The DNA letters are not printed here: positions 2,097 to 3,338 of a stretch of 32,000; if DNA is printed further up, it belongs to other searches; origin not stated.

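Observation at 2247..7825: Five-gene envelope cluster: two PEP-CTERM-tagged alpha-carbonic anhydrases bracket a porin and two unknown secreted proteins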

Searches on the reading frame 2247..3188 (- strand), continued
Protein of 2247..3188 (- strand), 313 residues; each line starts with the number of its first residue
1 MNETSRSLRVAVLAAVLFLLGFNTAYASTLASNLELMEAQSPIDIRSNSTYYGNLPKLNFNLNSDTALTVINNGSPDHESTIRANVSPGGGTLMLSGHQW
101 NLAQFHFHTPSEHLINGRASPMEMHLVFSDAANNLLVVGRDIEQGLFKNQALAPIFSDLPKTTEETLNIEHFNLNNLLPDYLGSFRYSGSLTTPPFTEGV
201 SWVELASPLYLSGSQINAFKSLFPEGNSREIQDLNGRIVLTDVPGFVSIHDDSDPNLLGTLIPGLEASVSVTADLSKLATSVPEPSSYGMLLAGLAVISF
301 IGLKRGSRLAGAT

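Call 39: search_solved_structures(query=window:2247-3188:-, max_evalue=0.00001, show_alignments=2)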
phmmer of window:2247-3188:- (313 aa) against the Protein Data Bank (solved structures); distinct sequences matched with E-value up to 0.00001: 240 (the best 60 are shown).
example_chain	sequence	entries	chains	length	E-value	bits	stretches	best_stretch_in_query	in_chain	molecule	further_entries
4x5s_A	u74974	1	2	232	1.1e-38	136.5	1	38-240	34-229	Carbonic anhydrase (Carbonate dehydratase)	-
8w7x_A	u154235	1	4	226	1.5e-38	136.1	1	38-240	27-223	SPS_Carbon Anhydrase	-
4g7a_A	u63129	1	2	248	2.1e-35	125.8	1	38-240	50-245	Carbonate dehydratase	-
6eki_A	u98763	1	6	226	2.5e-33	119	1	38-240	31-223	Carbonic anhydrase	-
1kop_A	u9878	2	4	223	3e-32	115.4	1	39-240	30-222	CARBONIC ANHYDRASE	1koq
8dpc_A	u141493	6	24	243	4e-32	115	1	39-240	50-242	Carbonic anhydrase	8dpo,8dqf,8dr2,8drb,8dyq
6im0_A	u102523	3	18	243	1.8e-30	109.6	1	39-240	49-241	Carbonic anhydrase (Carbonate dehydratase)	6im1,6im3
4xz5_A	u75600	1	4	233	5.5e-30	108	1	38-244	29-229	Carbonic anhydrase, alpha family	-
4c3t_A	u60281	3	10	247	2.3e-29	106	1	38-240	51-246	CARBONATE DEHYDRATASE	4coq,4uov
5hpj_A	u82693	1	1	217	4.2e-26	95.2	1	40-240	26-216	Carbonic anhydrase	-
4ygf_A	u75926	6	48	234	7.6e-21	78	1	80-235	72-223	Alpha-carbonic anhydrase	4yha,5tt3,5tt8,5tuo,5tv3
4xfw_A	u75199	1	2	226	1.1e-20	77.5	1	80-233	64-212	Alpha-carbonic anhydrase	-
4xiw_A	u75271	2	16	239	8.8e-20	74.5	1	39-239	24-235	Carbonic anhydrase, alpha type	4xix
3q31_A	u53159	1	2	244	1.8e-18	70.2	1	85-241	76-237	Carbonic anhydrase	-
5g03_A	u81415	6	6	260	1.7e-16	63.7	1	38-227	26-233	CARBONIC ANHYDRASE 2 | human carbonic anhydrase IX mimic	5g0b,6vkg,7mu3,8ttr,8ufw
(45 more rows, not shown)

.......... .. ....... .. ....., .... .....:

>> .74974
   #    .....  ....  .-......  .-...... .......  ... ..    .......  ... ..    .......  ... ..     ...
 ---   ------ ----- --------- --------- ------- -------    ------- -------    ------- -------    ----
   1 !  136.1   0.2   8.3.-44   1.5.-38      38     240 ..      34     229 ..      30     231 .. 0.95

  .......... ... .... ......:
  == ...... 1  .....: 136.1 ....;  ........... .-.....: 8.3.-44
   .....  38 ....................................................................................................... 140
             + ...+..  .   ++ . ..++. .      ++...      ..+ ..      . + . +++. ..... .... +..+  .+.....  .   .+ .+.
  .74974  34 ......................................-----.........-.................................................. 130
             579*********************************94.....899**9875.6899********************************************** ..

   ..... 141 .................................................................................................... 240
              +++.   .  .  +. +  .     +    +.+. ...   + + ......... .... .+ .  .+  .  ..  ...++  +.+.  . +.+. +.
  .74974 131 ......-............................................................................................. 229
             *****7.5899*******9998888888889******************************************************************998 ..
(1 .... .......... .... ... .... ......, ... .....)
